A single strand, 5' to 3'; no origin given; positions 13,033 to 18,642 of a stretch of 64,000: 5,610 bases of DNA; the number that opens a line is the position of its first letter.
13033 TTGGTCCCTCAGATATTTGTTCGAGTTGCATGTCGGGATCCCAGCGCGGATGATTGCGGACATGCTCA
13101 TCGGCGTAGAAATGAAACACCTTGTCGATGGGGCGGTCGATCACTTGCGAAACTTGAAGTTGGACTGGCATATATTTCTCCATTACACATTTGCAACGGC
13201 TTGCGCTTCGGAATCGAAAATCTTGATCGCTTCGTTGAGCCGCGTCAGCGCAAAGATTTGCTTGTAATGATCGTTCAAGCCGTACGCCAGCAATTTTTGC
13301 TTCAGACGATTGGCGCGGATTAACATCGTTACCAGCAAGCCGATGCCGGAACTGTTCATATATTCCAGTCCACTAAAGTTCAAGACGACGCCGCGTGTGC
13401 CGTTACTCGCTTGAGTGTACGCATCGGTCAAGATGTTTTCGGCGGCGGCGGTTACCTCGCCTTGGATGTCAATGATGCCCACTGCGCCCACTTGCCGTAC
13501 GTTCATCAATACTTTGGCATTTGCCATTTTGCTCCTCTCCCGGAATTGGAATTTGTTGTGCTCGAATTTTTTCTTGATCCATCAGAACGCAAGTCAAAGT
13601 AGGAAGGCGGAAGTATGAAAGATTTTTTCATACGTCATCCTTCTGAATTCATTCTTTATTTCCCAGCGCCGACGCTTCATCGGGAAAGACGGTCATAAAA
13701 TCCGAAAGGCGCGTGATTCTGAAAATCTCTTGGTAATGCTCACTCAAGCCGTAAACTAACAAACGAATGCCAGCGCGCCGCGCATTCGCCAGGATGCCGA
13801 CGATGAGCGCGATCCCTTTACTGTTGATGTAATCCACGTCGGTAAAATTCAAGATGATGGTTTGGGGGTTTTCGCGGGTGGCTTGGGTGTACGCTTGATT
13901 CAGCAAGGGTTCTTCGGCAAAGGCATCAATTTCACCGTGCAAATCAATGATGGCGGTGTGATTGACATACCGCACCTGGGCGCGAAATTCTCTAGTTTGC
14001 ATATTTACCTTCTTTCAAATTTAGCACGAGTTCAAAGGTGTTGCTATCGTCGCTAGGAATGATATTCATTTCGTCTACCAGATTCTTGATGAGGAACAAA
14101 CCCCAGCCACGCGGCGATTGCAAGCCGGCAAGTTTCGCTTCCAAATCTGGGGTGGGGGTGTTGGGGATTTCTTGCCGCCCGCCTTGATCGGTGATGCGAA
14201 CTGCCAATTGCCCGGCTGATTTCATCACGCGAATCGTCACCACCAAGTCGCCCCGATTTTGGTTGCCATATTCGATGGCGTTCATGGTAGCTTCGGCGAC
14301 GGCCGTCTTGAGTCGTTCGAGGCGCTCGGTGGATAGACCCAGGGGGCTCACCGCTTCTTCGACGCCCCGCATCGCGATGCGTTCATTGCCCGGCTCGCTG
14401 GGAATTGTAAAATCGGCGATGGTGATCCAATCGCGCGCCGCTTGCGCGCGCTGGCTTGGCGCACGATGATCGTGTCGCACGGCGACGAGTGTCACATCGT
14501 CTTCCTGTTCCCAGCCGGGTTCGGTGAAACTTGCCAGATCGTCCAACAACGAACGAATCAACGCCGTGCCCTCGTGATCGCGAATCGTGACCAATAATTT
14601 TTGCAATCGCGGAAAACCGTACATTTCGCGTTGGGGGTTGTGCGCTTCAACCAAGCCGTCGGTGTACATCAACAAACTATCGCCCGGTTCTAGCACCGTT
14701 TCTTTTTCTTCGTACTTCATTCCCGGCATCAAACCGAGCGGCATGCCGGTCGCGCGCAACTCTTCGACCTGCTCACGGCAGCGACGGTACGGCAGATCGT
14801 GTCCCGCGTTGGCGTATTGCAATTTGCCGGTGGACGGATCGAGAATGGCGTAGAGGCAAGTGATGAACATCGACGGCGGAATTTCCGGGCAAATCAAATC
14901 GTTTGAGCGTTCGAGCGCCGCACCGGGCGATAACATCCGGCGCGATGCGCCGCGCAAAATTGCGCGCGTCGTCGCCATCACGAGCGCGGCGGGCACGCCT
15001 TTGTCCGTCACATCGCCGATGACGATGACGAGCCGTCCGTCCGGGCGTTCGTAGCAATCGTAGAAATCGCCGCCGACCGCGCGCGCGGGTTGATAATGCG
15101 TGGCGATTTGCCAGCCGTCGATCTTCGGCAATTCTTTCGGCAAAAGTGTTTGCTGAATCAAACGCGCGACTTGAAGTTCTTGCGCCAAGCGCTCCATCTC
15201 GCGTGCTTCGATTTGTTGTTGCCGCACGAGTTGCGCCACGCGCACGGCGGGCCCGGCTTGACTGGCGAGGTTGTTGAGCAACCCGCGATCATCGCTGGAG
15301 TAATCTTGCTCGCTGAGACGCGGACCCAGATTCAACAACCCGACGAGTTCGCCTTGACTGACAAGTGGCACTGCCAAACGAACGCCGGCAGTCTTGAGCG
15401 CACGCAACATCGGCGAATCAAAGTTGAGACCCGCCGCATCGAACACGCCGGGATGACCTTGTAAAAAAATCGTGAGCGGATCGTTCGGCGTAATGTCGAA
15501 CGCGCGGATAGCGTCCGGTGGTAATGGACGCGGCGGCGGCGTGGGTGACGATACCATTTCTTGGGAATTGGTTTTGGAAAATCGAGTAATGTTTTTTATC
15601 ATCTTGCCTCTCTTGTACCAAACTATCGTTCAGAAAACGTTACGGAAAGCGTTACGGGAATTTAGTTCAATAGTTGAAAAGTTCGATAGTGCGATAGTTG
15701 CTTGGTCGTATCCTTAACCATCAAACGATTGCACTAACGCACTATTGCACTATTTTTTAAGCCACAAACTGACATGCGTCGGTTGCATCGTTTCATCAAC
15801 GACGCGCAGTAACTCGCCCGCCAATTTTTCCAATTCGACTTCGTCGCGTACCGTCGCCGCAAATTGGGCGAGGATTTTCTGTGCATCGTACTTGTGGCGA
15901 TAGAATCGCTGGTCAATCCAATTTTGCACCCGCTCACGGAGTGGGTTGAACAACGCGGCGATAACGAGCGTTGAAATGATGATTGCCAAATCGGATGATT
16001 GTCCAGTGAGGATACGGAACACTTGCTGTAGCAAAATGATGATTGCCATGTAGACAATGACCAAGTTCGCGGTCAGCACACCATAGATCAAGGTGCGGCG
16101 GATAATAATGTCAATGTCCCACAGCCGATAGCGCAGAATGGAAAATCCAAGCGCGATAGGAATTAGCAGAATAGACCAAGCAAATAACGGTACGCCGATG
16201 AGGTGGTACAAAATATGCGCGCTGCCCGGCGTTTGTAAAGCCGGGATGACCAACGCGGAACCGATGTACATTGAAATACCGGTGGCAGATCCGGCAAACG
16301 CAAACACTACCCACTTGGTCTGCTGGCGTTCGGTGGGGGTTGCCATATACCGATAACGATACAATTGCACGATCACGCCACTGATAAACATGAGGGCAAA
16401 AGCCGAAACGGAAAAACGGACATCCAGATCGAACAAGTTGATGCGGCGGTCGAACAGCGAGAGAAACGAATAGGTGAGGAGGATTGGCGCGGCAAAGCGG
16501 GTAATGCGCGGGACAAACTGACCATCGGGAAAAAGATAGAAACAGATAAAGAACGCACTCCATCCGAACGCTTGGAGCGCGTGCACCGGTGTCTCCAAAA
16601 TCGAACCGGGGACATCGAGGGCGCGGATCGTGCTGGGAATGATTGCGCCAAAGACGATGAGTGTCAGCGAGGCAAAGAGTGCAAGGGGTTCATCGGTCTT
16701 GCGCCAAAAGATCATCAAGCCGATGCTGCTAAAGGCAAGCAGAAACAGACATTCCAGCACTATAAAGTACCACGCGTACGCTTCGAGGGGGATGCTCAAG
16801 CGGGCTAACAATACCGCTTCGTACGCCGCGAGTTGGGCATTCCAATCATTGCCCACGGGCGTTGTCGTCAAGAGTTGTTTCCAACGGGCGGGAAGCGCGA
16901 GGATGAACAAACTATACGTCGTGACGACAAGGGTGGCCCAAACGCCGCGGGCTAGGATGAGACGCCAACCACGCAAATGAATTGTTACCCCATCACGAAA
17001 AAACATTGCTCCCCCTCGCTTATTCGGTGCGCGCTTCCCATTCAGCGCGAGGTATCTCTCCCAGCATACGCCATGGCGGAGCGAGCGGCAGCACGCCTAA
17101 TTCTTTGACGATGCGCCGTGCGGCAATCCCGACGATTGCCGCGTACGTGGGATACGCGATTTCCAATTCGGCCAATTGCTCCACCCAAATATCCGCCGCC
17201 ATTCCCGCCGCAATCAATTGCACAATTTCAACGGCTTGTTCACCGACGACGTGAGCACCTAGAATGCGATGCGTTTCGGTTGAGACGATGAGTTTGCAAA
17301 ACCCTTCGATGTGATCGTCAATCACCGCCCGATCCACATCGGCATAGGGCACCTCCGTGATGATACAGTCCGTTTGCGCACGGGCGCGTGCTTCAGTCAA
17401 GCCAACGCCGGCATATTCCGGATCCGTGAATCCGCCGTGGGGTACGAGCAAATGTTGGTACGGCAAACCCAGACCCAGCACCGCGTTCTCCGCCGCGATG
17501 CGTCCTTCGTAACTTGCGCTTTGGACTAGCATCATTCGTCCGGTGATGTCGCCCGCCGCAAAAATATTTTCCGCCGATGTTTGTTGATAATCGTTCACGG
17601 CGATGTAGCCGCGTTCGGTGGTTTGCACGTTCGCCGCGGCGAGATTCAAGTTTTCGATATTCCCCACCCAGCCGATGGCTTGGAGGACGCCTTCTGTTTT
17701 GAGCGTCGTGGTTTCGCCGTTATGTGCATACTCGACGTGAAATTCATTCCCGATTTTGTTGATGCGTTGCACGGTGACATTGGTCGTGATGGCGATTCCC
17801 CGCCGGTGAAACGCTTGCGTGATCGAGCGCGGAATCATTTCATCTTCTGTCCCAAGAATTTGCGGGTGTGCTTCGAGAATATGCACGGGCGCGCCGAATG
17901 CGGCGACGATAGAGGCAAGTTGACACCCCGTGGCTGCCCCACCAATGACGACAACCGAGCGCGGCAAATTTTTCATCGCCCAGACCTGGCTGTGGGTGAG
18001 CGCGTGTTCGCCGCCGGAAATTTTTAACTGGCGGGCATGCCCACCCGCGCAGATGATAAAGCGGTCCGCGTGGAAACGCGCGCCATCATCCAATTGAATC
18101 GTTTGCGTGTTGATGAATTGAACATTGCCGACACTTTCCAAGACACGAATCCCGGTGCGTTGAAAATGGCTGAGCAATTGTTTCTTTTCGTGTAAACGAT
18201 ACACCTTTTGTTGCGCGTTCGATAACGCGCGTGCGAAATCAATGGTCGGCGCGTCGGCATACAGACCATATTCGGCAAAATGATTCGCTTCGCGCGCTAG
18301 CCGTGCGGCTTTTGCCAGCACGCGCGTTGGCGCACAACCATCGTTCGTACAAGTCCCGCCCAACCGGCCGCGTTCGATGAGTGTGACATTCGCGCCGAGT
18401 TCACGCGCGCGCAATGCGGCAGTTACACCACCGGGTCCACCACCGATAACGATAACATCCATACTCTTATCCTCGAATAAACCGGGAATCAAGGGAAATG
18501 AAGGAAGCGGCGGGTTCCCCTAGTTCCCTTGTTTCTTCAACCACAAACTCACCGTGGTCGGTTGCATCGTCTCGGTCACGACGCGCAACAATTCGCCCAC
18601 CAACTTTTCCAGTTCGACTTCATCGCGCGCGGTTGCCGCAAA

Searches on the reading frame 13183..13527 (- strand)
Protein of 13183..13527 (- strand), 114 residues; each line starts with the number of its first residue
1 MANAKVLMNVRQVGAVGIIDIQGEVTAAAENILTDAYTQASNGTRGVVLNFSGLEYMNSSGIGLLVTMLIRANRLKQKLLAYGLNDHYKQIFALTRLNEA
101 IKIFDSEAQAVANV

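Call 7: search_protein_families(library=pfam, proteins=[window:13183-13527:-])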
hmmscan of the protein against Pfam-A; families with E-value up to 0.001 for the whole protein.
window:13183-13527:- (114 aa): 2 families
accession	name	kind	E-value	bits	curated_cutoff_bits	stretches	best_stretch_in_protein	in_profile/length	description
PF01740.26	STAS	-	8.6e-14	51.6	22.6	1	9-110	3-106/106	STAS domain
PF13466.11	STAS_2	-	3e-08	34.1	29.2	1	19-97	1-79/80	STAS domain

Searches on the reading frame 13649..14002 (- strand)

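Call 7: search_protein_families(library=pfam, proteins=[window:13649-14002:-])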
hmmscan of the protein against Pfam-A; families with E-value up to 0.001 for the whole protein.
window:13649-14002:- (117 aa): 2 families
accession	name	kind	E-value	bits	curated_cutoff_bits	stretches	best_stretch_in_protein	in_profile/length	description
PF01740.26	STAS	-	4.2e-16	59.1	22.6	1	10-112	4-106/106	STAS domain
PF13466.11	STAS_2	-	2.1e-06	28.2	29.2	1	19-99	1-79/80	STAS domain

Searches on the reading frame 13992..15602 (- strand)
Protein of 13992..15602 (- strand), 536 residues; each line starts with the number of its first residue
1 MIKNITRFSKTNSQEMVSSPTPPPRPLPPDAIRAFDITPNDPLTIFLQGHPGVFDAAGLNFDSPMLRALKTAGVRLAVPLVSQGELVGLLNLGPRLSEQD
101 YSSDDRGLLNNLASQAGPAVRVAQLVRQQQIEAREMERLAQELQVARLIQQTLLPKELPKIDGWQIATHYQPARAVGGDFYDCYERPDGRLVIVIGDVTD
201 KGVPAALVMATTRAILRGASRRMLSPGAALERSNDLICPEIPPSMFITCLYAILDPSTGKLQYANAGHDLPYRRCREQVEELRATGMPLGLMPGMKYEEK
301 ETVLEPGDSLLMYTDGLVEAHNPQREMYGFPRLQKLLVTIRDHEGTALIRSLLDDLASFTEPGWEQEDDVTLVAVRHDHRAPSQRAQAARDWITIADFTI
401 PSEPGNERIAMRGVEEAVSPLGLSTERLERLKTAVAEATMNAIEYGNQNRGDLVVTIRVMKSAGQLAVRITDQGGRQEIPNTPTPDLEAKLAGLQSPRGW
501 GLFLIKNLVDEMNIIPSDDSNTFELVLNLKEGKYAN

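Call 7: search_protein_families(library=pfam, proteins=[window:13992-15602:-])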
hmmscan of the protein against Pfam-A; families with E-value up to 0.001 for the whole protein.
window:13992-15602:- (536 aa): 6 families
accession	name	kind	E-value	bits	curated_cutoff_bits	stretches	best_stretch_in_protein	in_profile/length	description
PF07228.17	SpoIIE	-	4.2e-54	183.9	25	1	187-377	1-191/192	Stage II sporulation protein E (SpoIIE)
PF13581.12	HATPase_c_2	-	7.1e-20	71.8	27.4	1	400-525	1-125/127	Histidine kinase-like ATPase domain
PF13185.12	GAF_2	-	1.3e-06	29.1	28.6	1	68-120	90-135/136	GAF domain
PF01590.32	GAF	-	2.4e-05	25.3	22.4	1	64-119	77-132/133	GAF domain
PF02518.31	HATPase_c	-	4.4e-05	24.3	26.4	1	429-513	4-88/111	Histidine kinase-, DNA gyrase B-, and HSP90-like ATPase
PF13492.12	GAF_3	-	0.00014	22.7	27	1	73-120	81-127/129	GAF domain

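Call 10: find_encoding_contigs(protein=window:13992-15602:-, flank=3000, max_places=6)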
Protein window:13992-15602:- (536 aa): no gene with exactly this product is on record in the collection.

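Call 41: search_protein_families(library=ncbifam, proteins=[window:13992-15602:-], max_evalue=0.01)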
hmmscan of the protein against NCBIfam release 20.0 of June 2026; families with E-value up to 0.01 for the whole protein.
window:13992-15602:- (536 aa): 9 families
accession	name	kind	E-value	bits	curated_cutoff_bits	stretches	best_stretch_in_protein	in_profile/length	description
NF038263.1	prot_phos_SiaA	equivalog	3.5e-16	58.9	700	1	133-377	405-657/658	biofilm regulation protein phosphatase SiaA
NF045505.1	RR_RssB_Pseudo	equivalog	2.7e-11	43.1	700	1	138-320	151-341/394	two-component system response regulator RssB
TIGR01925.2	spIIAB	equivalog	1.5e-10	41.1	135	1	398-520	5-126/137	anti-sigma F factor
TIGR02865.1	spore_II_E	equivalog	1.5e-10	39.9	490.8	1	175-326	565-716/764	stage II sporulation protein E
NF003144.0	PRK04069.1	equivalog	2.1e-09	37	145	1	408-515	23-130/161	anti-sigma B factor RsbW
TIGR01924.1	rsbW_low_gc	equivalog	7.3e-08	32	155.05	1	400-515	12-130/159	anti-sigma B factor RsbW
NF041045.1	RsbA_anti_sig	subfamily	2.7e-07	30.1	210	1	409-525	193-300/303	anti-sigma factor RsbA family regulatory protein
TIGR02916.1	PEP_his_kin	equivalog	0.00026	19.7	300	0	72-139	409-475/679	XrtA/PEP-CTERM system histidine kinase PrsK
NF041606.1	dguan_cyc_DgcA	equivalog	0.0029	16.6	370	1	75-129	123-178/340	diguanylate cyclase DgcA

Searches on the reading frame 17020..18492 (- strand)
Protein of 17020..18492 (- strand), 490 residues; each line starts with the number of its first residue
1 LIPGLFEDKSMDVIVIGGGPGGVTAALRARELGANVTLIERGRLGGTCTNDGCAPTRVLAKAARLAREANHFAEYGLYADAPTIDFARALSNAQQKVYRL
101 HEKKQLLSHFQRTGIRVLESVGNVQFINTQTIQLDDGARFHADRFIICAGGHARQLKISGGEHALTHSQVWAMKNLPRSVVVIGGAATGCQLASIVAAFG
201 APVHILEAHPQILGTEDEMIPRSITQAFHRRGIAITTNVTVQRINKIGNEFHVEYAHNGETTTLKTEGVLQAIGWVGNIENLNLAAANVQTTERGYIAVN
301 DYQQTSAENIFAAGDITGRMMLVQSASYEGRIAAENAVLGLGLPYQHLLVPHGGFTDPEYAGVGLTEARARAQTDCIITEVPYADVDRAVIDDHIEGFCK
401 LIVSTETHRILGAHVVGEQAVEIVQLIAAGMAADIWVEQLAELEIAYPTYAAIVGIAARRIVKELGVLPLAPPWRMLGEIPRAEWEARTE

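Call 40: search_protein_families(library=pfam, proteins=[window:17020-18492:-], max_evalue=0.01)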
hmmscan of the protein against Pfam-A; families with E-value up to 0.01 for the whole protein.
window:17020-18492:- (490 aa): 14 families
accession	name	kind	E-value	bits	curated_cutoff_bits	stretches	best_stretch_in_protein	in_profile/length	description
PF07992.20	Pyr_redox_2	-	2.3e-58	198.4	26.1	1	11-330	1-291/291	Pyridine nucleotide-disulphide oxidoreductase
PF02852.28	Pyr_redox_dim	-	2.7e-23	82.7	25.3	1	350-452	1-104/110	Pyridine nucleotide-disulphide oxidoreductase, dimerisation domain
PF00070.33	Pyr_redox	-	8.1e-20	71.6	22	2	179-250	1-72/82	Pyridine nucleotide-disulphide oxidoreductase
PF13738.12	Pyr_redox_3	-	5.3e-18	65.7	30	1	14-314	1-305/305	Pyridine nucleotide-disulphide oxidoreductase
PF12831.13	FAD_oxidored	-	2e-12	47.6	27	1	12-58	1-48/416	FAD dependent oxidoreductase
PF01134.28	GIDA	-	4.7e-11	42.8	22.1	1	12-160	1-159/391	Glucose inhibited division protein A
PF01266.30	DAO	-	1.3e-08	35.2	27.9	1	12-86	1-84/353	FAD dependent oxidoreductase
PF13450.12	NAD_binding_8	-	1.1e-07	32.4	21.9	1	15-50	1-37/68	NAD(P)-binding Rossmann-like domain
PF03486.20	HI0933_like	-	1.2e-06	28.6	50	1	12-43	2-33/244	HI0933-like protein Rossmann domain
PF01262.27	AlaDh_PNT_C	-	1.5e-06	28.3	23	1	11-41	29-59/214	Alanine dehydrogenase/PNT, C-terminal domain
PF01494.25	FAD_binding_3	-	0.00036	20.3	22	1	11-41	2-32/349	FAD binding domain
PF05834.18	Lycopene_cycl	-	0.0012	18.4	23.4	0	12-43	1-34/380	Lycopene cyclase protein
PF00890.30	FAD_binding_2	-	0.0014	18.3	20.4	0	12-47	1-37/414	FAD binding domain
PF01946.23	Thi4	-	0.0015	18.2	26.2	0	10-42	17-50/235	Thi4 family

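Call 41: search_protein_families(library=ncbifam, proteins=[window:17020-18492:-], max_evalue=0.01)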
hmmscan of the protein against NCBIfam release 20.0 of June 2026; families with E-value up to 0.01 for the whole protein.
window:17020-18492:- (490 aa): 119 families (the best 25 are shown)
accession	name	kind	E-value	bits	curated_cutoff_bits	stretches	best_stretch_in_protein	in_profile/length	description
TIGR01350.1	lipoamide_DH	equivalog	1.3e-100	337.3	408.8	1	11-462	2-455/461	dihydrolipoyl dehydrogenase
TIGR02053.1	MerA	equivalog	9.4e-94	315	454.45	1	11-463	1-455/465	mercury(II) reductase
NF004991.0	PRK06370.1-3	subfamily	4.3e-89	299.4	620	1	10-458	35-484/509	FAD-containing oxidoreductase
NF004776.0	PRK06116.1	equivalog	1.3e-84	284.8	480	1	9-433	3-425/450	glutathione-disulfide reductase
NF004943.0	PRK06292.2-1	equivalog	1.5e-75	254.7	432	1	9-461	2-455/456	dihydrolipoyl dehydrogenase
NF004947.0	PRK06292.2-5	equivalog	6.2e-74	249.6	592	1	9-457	2-454/474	dihydrolipoyl dehydrogenase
TIGR01424.1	gluta_reduc_2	equivalog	2.2e-73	247.3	606.05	1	11-434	3-422/446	glutathione-disulfide reductase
NF003585.0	PRK05249.1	equivalog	3.6e-73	246.7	465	1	9-459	5-455/464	Si-specific NAD(P)(+) transhydrogenase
NF004992.0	PRK06370.1-4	equivalog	2.9e-72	243.6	629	1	9-454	3-448/459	FAD-containing oxidoreductase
NF005883.0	PRK07845.1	equivalog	1.1e-71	242.2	479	1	11-463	3-461/466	NAD(P)H-quinone dehydrogenase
NF004945.0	PRK06292.2-3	equivalog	1.3e-71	241.9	494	1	11-460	4-451/457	dihydrolipoyl dehydrogenase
NF005884.0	PRK07846.1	equivalog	6.4e-69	232.7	501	1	10-443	3-432/454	mycothione reductase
TIGR01421.1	gluta_reduc_1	equivalog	5.5e-66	223.6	556.15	1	9-428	1-420/450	glutathione-disulfide reductase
NF004946.0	PRK06292.2-4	subfamily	3e-65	220.8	634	1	10-458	3-467/487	dihydrolipoyl dehydrogenase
NF010311.1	PRK13748.1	subfamily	4.4e-65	220.6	600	1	8-463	95-550/560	mercury(II) reductase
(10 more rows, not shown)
